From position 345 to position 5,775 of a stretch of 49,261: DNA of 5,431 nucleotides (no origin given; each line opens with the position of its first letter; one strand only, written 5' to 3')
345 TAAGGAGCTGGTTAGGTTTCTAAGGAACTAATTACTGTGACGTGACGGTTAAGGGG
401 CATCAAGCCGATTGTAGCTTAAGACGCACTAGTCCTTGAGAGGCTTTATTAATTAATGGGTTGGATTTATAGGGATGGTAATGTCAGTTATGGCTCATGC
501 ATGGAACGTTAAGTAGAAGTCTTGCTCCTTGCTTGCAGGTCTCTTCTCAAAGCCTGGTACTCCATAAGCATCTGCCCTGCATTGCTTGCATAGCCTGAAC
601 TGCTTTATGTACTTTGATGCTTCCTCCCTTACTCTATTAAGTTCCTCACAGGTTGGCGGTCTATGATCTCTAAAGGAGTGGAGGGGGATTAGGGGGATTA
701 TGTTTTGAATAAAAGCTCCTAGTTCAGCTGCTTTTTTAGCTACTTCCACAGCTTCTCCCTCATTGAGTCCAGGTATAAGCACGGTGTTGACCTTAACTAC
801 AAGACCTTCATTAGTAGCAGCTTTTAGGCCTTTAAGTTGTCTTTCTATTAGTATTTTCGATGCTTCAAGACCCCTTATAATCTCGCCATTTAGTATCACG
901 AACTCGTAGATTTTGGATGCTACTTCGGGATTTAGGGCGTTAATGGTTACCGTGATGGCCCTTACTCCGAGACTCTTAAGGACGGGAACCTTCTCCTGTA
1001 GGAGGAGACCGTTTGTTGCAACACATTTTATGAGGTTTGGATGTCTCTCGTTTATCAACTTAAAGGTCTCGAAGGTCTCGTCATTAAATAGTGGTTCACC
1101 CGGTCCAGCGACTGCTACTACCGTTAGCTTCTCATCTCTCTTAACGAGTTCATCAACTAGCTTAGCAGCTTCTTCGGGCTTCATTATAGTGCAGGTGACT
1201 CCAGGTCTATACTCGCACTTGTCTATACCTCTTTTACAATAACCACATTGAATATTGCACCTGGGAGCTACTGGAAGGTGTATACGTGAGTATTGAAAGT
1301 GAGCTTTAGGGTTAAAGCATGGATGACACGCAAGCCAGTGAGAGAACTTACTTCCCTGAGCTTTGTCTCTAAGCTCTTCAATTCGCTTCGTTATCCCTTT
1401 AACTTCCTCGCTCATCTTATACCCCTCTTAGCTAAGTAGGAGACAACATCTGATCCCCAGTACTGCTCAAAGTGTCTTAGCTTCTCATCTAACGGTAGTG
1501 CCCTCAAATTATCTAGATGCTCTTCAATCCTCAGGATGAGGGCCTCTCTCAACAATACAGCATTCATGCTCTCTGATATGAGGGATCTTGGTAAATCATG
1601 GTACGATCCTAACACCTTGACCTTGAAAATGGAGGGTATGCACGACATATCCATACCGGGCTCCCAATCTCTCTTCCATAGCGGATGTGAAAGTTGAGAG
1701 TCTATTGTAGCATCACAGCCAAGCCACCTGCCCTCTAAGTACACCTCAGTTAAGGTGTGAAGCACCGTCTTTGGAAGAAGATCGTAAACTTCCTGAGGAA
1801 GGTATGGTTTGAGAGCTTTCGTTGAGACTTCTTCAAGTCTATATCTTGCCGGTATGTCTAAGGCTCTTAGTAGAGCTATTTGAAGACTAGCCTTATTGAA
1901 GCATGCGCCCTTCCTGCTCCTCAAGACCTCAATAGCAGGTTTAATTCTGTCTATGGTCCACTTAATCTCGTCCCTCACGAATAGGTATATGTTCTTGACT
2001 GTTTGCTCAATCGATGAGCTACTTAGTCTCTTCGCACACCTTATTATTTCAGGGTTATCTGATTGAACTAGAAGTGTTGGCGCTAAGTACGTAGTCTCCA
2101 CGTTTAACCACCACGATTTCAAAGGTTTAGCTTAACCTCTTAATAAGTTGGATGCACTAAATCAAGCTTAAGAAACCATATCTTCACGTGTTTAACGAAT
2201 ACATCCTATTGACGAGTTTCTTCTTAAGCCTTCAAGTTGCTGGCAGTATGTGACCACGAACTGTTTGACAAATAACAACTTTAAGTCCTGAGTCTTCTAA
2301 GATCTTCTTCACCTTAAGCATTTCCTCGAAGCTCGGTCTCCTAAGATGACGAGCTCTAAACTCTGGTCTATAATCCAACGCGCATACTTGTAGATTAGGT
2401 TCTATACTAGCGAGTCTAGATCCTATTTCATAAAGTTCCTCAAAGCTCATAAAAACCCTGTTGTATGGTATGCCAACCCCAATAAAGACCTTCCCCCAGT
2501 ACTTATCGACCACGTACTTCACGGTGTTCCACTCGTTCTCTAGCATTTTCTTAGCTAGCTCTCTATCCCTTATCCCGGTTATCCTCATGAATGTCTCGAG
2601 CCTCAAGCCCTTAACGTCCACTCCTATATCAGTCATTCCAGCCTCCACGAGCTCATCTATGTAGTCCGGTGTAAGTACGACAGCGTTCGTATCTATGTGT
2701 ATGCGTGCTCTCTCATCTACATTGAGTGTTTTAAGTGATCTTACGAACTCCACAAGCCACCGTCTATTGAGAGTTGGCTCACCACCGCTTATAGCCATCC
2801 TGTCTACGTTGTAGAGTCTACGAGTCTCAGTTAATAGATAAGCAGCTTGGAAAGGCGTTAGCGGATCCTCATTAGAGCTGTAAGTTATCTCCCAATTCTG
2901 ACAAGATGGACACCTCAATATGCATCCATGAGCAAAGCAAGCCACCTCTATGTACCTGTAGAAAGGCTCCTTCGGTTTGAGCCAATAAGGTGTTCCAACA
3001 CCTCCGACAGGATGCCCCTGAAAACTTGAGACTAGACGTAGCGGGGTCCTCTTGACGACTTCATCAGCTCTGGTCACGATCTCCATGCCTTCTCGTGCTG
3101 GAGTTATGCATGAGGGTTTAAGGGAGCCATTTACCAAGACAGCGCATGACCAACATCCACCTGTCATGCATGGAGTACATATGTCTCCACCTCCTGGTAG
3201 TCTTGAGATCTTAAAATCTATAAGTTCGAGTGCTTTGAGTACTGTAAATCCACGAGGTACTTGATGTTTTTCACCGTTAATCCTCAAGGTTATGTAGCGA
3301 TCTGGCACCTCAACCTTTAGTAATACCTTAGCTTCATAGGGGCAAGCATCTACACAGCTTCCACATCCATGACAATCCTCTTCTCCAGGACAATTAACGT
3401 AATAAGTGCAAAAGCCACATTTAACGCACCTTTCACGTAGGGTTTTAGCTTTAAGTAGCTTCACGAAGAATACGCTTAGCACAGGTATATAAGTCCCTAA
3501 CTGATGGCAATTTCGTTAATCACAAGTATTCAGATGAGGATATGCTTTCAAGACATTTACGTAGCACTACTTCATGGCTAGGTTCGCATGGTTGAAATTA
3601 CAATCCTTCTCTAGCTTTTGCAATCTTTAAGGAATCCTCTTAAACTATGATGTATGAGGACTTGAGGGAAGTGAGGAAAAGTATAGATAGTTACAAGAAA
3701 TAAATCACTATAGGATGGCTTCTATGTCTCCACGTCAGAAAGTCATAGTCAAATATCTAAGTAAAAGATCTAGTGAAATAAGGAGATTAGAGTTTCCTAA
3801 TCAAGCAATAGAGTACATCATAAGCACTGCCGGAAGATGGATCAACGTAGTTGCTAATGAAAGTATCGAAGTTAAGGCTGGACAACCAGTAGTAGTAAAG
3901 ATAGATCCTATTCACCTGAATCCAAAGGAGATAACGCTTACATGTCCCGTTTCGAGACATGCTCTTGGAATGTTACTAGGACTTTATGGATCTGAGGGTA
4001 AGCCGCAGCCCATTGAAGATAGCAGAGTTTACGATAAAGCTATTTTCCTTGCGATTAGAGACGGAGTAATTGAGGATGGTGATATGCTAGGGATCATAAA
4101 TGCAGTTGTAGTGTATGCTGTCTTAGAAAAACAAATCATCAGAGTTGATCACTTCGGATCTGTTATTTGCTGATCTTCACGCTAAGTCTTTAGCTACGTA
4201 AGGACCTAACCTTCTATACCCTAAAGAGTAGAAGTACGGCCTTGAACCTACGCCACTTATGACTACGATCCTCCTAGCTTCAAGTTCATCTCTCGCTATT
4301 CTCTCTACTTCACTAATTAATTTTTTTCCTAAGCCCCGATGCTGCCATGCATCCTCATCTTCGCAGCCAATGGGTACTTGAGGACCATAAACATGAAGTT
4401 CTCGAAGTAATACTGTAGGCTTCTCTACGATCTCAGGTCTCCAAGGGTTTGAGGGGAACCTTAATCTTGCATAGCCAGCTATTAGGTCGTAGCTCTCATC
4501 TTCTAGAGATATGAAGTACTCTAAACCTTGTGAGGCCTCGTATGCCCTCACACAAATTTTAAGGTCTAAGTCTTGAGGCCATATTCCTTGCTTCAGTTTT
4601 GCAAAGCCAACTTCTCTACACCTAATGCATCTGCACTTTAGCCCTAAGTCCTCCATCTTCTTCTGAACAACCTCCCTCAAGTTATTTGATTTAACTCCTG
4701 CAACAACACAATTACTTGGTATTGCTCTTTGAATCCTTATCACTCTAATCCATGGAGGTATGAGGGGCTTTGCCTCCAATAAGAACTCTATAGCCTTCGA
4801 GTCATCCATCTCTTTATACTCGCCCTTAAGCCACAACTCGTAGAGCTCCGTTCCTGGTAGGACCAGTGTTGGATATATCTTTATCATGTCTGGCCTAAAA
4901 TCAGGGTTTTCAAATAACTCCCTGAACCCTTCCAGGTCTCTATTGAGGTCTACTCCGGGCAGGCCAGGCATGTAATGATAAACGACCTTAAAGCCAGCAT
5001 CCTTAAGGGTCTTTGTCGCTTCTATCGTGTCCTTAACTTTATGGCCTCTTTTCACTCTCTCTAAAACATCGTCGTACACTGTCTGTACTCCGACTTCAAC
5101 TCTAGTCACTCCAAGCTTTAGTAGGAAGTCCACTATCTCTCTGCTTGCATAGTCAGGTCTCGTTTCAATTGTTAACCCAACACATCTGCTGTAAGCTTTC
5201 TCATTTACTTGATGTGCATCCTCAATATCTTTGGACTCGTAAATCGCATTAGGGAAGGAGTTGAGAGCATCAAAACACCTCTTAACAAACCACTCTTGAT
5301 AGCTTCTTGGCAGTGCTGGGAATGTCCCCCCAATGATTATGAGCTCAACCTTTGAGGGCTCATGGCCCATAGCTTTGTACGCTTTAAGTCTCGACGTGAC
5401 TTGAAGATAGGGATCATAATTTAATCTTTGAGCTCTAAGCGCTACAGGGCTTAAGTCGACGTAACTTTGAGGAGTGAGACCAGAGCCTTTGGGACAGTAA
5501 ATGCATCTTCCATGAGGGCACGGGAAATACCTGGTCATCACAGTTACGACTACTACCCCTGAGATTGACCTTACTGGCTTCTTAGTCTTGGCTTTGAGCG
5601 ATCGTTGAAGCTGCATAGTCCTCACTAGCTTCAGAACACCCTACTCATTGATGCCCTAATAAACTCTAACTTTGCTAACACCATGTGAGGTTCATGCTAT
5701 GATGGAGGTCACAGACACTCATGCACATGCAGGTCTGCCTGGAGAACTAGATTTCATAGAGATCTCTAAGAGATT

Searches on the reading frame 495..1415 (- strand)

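Call 33: search_protein_families(library=pfam, proteins=[window:495-1415:-], max_evalue=0.00001)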
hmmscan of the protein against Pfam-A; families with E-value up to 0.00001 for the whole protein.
window:495-1415:- (306 aa): 1 family
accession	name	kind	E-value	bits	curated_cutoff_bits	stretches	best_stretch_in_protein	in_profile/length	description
PF04055.27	Radical_SAM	-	4.1e-20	73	29.5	1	48-228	2-165/166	Radical SAM superfamily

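Call 37: search_protein_families(library=ncbifam, proteins=[window:495-1415:-], max_evalue=1e-8)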
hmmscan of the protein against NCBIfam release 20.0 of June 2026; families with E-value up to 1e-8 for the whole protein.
window:495-1415:- (306 aa): 7 families
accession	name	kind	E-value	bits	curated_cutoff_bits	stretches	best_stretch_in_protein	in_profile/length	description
TIGR01290.1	nifB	equivalog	3.8e-83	279.7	343.65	1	28-290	9-279/441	nitrogenase cofactor biosynthesis protein NifB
TIGR02666.1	moaA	equivalog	9.4e-22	77.4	284.05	1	44-277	11-227/336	GTP 3',8-cyclase MoaA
TIGR02668.1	moaA_archaeal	equivalog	5.1e-18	65.1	325.25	1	45-278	12-222/303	GTP 3',8-cyclase MoaA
NF001199.0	PRK00164.2-1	equivalog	3e-15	56.2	231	1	46-251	15-196/308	GTP 3',8-cyclase MoaA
TIGR04317.1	W_rSAM_matur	equivalog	1.5e-11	44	380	1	44-171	5-123/349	tungsten cofactor oxidoreductase radical SAM maturase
TIGR04055.1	rSAM_NirJ2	equivalog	4.3e-09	36.4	500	0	51-245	8-177/326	putative heme d1 biosynthesis radical SAM protein NirJ2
TIGR04545.1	rSAM_ahbD_hemeb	equivalog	6.5e-09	35.7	500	0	49-245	6-178/339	heme b synthase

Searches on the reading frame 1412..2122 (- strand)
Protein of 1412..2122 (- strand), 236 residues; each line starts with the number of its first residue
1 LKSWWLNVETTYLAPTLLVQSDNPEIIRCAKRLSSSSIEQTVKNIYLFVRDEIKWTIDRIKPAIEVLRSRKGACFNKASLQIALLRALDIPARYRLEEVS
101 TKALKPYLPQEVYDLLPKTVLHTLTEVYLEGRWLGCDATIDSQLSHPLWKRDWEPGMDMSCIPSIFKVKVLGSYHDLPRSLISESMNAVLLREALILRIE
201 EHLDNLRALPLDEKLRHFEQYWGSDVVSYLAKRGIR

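Call 33: search_protein_families(library=pfam, proteins=[window:1412-2122:-], max_evalue=0.00001)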
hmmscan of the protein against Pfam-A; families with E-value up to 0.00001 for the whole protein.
window:1412-2122:- (236 aa): 1 family
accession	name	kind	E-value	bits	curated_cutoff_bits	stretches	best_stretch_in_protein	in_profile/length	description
PF01841.26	Transglut_core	-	3e-14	53.6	23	1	37-138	13-108/108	Transglutaminase-like superfamily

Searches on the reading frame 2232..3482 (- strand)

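Call 33: search_protein_families(library=pfam, proteins=[window:2232-3482:-], max_evalue=0.00001)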
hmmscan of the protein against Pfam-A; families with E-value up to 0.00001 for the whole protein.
window:2232-3482:- (416 aa): 3 families
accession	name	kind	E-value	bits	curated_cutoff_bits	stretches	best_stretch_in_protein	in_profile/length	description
PF04055.27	Radical_SAM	-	9.9e-16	58.8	29.5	1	184-313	4-132/166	Radical SAM superfamily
PF13510.11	Fer2_4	-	2e-10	41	22.8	1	62-138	2-80/82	2Fe-2S iron-sulfur cluster binding domain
PF13353.11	Fer4_12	-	3.2e-08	34.4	22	1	180-256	8-83/137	4Fe-4S single cluster domain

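Call 37: search_protein_families(library=ncbifam, proteins=[window:2232-3482:-], max_evalue=1e-8)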
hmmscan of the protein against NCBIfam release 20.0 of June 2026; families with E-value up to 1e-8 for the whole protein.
window:2232-3482:- (416 aa): 5 families
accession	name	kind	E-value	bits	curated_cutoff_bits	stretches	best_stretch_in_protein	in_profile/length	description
TIGR02495.1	NrdG2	equivalog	2.2e-15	56.5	131.15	1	181-357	20-180/193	anaerobic ribonucleoside-triphosphate reductase activating protein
TIGR02666.1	moaA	equivalog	7e-14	51.5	284.05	1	186-305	19-137/336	GTP 3',8-cyclase MoaA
TIGR02109.1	PQQ_syn_pqqE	equivalog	2.7e-10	39.7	381.35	1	182-311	12-134/358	pyrroloquinoline quinone biosynthesis protein PqqE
NF040763.1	FeFe_hydrog_A6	exception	4.3e-10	38.6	765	1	64-145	1-81/571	NADH-dependent [FeFe] hydrogenase, group A6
NF001199.0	PRK00164.2-1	equivalog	1.2e-09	37.8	231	1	185-315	20-143/308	GTP 3',8-cyclase MoaA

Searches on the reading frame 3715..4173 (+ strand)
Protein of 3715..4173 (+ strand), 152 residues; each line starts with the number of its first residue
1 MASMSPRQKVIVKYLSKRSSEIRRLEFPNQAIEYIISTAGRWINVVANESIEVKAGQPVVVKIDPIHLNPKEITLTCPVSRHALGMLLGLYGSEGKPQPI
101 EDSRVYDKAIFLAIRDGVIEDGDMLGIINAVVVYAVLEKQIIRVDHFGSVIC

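Call 33: search_protein_families(library=pfam, proteins=[window:3715-4173:+], max_evalue=0.00001)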
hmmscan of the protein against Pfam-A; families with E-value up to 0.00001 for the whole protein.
window:3715-4173:+ (152 aa): 1 family
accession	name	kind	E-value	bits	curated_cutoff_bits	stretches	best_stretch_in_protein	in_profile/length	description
PF01629.22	DUF22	-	6.2e-24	84.2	25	1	12-117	2-106/106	Domain of unknown function DUF22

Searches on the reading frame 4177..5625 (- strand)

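Call 33: search_protein_families(library=pfam, proteins=[window:4177-5625:-], max_evalue=0.00001)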
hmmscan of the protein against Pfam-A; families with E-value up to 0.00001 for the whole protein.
window:4177-5625:- (482 aa): 2 families
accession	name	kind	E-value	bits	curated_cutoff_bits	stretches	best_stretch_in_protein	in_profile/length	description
PF16199.10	Radical_SAM_C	-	2.9e-23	82.2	31.9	1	245-325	1-84/85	Radical_SAM C-terminal domain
PF04055.27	Radical_SAM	-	6.4e-21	75.7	29.5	1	36-227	7-156/166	Radical SAM superfamily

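Call 37: search_protein_families(library=ncbifam, proteins=[window:4177-5625:-], max_evalue=1e-8)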
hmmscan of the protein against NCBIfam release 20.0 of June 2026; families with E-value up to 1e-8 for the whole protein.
window:4177-5625:- (482 aa): 6 families
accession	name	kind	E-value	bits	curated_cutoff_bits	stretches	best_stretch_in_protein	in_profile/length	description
TIGR01211.1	ELP3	subfamily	1.7e-198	660.4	350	1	14-481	56-522/522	tRNA uridine(34) 5-carboxymethylaminomethyl modification radical SAM/GNAT enzyme Elp3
TIGR01212.1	TIGR01212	equivalog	1.5e-27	96.5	180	1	145-326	106-288/302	tRNA modification radical SAM protein MnmL/YtqA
TIGR00539.1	hemN_rel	equivalog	3.6e-12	46.1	205.4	1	145-267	83-203/361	radical SAM family heme chaperone HemW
NF006067.1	PRK08208.1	equivalog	6.2e-11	41.9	380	1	144-264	120-238/427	STM4012 family radical SAM protein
TIGR04013.1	B12_SAM_MJ_1487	hypoth_equivalog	2.2e-10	40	251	1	154-262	246-354/382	TIGR04013 family B12-binding domain/radical SAM domain-containing protein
TIGR03994.1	rSAM_HemZ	equivalog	7.5e-10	38.5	321.4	1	145-229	169-255/401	coproporphyrinogen dehydrogenase HemZ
